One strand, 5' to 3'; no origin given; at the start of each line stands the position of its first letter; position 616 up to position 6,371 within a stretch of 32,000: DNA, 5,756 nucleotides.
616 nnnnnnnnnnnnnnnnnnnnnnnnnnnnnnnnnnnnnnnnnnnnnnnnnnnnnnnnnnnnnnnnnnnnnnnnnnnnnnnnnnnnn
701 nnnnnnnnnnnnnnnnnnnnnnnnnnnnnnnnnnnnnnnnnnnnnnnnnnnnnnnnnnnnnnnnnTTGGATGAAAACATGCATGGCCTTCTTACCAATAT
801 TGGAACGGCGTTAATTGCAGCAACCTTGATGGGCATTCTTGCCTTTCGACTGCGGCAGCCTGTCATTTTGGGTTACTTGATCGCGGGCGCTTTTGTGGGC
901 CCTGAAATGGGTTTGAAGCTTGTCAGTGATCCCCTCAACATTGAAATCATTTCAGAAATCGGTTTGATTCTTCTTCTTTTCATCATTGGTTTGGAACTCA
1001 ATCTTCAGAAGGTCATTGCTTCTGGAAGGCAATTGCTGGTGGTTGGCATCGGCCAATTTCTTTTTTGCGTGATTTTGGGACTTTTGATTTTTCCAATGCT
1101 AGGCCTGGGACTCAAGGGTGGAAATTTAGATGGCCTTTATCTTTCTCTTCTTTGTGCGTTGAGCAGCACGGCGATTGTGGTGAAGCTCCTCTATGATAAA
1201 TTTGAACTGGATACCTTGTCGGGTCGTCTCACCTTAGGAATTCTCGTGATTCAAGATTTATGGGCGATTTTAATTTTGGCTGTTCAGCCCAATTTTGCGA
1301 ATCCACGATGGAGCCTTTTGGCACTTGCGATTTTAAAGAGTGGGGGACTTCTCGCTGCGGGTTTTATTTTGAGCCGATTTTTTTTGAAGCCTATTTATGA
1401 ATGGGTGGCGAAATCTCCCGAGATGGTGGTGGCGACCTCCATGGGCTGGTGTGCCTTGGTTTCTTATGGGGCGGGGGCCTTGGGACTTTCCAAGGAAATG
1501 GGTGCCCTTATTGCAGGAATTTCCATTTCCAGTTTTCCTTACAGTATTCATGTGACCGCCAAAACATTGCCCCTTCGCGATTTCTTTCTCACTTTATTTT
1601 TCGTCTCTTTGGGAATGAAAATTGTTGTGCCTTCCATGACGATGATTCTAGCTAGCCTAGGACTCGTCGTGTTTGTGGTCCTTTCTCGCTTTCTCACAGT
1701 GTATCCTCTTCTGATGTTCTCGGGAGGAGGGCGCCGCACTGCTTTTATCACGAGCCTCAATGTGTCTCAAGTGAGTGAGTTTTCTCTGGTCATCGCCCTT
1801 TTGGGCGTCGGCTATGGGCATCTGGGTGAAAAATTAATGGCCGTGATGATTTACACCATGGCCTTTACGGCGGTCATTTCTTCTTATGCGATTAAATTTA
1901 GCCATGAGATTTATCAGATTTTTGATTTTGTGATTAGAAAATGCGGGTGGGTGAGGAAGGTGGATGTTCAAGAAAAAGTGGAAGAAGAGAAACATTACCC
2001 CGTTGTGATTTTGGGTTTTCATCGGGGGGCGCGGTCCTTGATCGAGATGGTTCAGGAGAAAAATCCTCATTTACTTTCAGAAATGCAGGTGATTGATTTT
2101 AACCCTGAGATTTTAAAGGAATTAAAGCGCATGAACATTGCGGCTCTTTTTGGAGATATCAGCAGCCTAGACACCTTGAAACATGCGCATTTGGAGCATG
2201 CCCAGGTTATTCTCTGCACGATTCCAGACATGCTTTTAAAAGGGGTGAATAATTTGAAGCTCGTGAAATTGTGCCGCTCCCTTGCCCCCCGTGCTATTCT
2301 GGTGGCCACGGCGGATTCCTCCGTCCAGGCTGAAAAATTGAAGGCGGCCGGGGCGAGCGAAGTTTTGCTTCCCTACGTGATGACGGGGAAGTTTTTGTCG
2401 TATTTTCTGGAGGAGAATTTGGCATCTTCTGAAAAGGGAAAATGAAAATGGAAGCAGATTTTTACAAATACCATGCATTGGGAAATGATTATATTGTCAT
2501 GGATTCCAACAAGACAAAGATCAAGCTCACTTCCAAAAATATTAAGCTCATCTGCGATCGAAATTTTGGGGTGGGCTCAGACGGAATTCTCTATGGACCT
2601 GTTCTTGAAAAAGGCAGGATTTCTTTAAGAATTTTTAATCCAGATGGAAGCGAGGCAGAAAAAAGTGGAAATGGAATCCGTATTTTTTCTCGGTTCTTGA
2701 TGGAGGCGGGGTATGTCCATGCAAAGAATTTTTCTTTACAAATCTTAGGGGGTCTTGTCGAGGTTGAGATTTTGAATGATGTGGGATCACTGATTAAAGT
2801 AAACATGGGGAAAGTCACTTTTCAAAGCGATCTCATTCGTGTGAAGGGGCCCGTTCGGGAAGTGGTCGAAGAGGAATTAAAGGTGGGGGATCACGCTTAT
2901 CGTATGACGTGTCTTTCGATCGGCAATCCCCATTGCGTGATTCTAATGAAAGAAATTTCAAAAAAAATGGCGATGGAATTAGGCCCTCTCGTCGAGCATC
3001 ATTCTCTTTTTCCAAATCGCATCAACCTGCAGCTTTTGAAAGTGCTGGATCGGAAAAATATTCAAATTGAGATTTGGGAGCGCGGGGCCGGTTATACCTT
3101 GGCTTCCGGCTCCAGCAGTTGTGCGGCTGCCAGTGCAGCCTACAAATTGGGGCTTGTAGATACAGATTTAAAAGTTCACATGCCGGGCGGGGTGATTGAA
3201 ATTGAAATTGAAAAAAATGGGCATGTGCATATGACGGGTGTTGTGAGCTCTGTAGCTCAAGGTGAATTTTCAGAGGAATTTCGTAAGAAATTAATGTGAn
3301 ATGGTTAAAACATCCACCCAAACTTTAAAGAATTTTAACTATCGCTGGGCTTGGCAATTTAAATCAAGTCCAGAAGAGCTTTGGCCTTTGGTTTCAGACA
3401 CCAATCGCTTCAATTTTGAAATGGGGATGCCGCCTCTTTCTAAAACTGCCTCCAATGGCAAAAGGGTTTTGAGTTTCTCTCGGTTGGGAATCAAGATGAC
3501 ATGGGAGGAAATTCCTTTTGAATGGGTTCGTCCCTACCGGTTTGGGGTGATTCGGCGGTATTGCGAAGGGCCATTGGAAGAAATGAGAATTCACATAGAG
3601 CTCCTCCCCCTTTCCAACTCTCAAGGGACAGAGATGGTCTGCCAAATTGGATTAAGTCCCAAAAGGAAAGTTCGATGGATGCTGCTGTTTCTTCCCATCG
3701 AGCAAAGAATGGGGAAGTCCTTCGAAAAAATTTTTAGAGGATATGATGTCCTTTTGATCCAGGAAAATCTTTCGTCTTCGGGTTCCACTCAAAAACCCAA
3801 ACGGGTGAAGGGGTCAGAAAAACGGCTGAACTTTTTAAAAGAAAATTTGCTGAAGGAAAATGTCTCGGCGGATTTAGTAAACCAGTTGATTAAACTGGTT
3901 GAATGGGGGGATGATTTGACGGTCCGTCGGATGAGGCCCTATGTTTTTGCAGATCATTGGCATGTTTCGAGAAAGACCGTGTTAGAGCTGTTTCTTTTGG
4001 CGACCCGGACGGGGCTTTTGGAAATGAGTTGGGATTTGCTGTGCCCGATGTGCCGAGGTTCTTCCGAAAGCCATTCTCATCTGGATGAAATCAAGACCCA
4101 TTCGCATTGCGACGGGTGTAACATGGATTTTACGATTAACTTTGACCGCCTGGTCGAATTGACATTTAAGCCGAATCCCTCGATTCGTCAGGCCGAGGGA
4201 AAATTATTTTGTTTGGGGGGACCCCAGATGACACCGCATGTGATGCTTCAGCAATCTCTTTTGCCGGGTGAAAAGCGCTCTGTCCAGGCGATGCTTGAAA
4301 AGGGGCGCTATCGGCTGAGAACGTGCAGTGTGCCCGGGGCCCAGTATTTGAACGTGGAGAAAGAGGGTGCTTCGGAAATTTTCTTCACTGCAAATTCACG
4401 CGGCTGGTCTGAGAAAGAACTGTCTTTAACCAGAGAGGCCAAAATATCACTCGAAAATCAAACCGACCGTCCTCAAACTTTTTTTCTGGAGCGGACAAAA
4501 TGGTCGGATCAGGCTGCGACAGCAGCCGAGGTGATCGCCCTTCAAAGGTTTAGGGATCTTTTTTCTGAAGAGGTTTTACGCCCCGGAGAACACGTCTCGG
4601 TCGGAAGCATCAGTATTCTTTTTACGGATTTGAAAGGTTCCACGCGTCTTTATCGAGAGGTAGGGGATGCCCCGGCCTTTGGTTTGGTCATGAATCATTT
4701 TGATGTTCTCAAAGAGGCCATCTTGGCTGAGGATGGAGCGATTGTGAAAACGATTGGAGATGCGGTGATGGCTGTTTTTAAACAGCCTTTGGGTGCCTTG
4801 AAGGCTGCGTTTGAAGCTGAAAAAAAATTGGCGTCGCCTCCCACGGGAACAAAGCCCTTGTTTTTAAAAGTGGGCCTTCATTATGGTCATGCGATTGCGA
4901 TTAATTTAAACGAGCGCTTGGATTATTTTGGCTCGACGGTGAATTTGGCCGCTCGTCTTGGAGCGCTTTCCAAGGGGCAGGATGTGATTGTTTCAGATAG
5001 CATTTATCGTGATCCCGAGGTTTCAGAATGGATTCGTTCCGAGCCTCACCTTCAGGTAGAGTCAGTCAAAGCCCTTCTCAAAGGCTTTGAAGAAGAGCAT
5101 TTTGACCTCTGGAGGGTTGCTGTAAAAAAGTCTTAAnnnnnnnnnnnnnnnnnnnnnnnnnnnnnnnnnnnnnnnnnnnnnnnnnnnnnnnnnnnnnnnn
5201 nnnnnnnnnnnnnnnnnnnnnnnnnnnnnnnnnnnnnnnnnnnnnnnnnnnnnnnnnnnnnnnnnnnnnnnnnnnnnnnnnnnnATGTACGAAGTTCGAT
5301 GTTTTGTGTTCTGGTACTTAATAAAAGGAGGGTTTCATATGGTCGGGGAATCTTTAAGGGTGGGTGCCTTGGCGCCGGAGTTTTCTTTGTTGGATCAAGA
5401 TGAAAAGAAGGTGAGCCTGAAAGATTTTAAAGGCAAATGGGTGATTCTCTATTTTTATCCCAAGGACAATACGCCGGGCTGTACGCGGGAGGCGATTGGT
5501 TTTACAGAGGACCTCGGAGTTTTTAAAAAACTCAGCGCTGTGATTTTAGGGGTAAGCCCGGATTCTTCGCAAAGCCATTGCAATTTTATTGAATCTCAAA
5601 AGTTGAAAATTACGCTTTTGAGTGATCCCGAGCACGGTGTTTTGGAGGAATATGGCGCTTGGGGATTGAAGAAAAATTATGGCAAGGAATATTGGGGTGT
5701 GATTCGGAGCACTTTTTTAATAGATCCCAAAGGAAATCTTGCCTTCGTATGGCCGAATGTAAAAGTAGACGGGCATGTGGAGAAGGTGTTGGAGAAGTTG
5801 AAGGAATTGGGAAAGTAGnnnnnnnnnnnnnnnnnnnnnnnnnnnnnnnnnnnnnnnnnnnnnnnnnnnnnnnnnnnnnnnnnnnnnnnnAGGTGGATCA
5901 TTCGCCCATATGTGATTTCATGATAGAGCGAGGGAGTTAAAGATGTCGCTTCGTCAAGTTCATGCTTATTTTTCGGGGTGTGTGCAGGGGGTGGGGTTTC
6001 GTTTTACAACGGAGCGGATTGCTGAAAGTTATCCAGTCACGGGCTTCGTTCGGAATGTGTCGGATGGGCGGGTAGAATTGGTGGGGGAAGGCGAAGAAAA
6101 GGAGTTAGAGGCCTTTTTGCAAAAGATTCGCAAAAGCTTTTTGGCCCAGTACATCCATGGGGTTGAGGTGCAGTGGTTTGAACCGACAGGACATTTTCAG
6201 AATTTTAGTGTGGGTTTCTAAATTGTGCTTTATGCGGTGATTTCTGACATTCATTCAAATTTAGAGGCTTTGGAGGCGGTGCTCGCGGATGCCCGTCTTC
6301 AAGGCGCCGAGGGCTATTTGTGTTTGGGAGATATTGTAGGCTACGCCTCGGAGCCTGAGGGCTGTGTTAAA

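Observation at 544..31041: Gene punctuation by hairpins whose arms are tandem 7-nt units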

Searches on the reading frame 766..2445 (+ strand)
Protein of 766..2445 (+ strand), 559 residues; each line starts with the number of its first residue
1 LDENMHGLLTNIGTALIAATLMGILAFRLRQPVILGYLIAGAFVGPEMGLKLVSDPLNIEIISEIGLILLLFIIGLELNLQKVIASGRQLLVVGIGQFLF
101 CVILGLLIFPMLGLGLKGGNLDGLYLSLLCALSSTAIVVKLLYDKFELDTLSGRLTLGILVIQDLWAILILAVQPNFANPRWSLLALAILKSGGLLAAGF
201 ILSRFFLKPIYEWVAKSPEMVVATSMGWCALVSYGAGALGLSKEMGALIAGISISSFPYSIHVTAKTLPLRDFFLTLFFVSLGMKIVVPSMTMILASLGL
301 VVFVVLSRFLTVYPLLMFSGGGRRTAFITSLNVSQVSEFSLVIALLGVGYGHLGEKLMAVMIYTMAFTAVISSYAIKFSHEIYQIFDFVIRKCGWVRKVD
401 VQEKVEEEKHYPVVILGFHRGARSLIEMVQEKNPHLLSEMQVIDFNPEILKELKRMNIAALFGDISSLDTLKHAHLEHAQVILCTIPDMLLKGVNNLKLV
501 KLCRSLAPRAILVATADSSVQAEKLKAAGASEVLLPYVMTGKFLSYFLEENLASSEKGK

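Call 5: search_protein_families(library=pfam, proteins=[window:766-2445:+])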
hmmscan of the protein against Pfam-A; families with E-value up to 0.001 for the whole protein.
window:766-2445:+ (559 aa): 2 families
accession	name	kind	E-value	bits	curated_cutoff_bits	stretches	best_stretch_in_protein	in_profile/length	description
PF00999.27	Na_H_Exchanger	-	1.2e-52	179.5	26.2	1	17-376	2-369/375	Sodium/hydrogen exchanger, transmembrane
PF02254.24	TrkA_N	-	1.6e-17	64.4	23.8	1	413-536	1-116/116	TrkA-N domain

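Call 83: find_encoding_contigs(protein=window:778-2445:+, flank=10000, max_places=4)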
Protein window:778-2445:+ (555 aa): 2 contigs read that carry it; 1 place shown.
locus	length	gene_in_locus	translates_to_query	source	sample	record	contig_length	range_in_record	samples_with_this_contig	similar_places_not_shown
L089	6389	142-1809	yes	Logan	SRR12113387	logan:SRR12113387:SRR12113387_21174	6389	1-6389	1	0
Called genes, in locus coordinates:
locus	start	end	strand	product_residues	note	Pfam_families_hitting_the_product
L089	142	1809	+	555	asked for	PF00999:Na_H_Exchanger, PF02254:TrkA_N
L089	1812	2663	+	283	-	PF01678:DAP_epimerase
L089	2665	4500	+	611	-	PF19363:DUF5939, PF00211:Guanylate_cyc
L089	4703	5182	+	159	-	PF00578:AhpC-TSA, PF08534:Redoxin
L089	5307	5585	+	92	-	PF00708:Acylphosphatase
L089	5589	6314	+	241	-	PF00149:Metallophos, PF12850:Metallophos_2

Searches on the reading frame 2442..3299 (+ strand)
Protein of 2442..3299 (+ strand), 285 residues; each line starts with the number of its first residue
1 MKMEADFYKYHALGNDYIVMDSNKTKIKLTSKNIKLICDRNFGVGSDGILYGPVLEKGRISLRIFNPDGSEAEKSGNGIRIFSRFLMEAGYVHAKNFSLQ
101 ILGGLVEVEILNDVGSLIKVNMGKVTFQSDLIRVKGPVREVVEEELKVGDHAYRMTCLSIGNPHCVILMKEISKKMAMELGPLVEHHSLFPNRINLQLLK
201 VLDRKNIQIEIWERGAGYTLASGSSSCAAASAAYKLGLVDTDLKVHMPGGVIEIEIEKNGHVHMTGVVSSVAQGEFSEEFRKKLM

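Call 5: search_protein_families(library=pfam, proteins=[window:2442-3299:+])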
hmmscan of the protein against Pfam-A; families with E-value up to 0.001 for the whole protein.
window:2442-3299:+ (285 aa): 2 families
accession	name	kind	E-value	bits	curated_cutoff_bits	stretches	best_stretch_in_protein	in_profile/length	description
PF01678.24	DAP_epimerase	-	1.4e-58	196.7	34.7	2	157-269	2-119/121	Diaminopimelate epimerase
PF05544.16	Pro_racemase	-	4.2e-05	23.2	27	0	216-263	77-129/325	Proline racemase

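Call 38: find_encoding_contigs(protein=window:2442-3299:+, flank=10000, max_places=3)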
Protein window:2442-3299:+ (285 aa): no gene with exactly this product is on record in the collection.

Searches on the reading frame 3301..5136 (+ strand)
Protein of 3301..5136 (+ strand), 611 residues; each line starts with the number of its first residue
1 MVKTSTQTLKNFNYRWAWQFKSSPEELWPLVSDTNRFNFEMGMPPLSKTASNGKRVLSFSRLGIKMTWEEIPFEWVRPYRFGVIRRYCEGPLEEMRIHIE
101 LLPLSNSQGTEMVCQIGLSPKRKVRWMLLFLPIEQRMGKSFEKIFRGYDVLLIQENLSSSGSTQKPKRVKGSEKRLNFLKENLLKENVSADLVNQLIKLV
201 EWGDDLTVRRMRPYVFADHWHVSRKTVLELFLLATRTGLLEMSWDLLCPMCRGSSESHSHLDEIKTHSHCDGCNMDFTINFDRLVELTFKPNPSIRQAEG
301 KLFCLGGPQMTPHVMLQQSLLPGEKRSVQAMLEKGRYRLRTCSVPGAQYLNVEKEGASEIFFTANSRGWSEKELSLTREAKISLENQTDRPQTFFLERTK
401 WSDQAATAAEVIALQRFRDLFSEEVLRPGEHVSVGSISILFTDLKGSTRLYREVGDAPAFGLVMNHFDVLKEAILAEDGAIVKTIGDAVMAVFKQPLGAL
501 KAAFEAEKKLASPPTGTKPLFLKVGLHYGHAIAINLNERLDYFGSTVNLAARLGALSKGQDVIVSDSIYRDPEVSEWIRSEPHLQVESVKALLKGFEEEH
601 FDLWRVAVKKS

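Call 5: search_protein_families(library=pfam, proteins=[window:3301-5136:+])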
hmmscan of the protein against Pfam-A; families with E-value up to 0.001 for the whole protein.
window:3301-5136:+ (611 aa): 2 families
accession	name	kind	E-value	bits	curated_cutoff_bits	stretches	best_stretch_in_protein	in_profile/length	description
PF19363.4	DUF5939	-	1.6e-18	67.3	22.5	1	183-299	10-127/281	Family of unknown function (DUF5939)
PF00211.25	Guanylate_cyc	-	3.8e-15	56.4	21.9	1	433-570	5-153/183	Adenylate and Guanylate cyclase catalytic domain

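Call 49: find_encoding_contigs(protein=window:3301-5136:+, flank=10000, max_places=2)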
Protein window:3301-5136:+ (611 aa): 2 contigs read that carry it; 1 place shown.
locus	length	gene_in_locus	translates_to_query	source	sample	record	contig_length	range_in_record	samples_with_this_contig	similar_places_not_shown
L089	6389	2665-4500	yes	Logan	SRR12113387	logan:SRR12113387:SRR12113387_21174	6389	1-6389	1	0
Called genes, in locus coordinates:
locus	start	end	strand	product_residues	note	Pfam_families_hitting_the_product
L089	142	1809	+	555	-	PF00999:Na_H_Exchanger, PF02254:TrkA_N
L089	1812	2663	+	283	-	PF01678:DAP_epimerase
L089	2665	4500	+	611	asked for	PF19363:DUF5939, PF00211:Guanylate_cyc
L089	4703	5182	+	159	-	PF00578:AhpC-TSA, PF08534:Redoxin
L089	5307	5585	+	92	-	PF00708:Acylphosphatase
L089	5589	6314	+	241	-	PF00149:Metallophos, PF12850:Metallophos_2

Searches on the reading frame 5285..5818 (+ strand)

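Call 5: search_protein_families(library=pfam, proteins=[window:5285-5818:+])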
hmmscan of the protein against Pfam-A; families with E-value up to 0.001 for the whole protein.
window:5285-5818:+ (177 aa): 2 families
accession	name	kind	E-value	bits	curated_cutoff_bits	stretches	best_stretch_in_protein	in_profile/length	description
PF00578.27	AhpC-TSA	-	1.5e-38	131.9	26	1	26-154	1-123/124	AhpC/TSA family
PF08534.16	Redoxin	-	2.1e-18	67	26.6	1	26-154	2-130/148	Redoxin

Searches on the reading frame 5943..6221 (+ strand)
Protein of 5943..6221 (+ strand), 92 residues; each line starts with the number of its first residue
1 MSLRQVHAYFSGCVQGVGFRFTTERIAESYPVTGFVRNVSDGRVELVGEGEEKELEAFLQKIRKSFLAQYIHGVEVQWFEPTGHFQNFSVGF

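Call 5: search_protein_families(library=pfam, proteins=[window:5943-6221:+])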
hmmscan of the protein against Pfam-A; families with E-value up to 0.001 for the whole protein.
window:5943-6221:+ (92 aa): 1 family
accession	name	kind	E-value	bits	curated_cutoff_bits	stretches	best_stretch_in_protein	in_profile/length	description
PF00708.24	Acylphosphatase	-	3.8e-21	75.6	22.5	1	7-89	2-84/85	Acylphosphatase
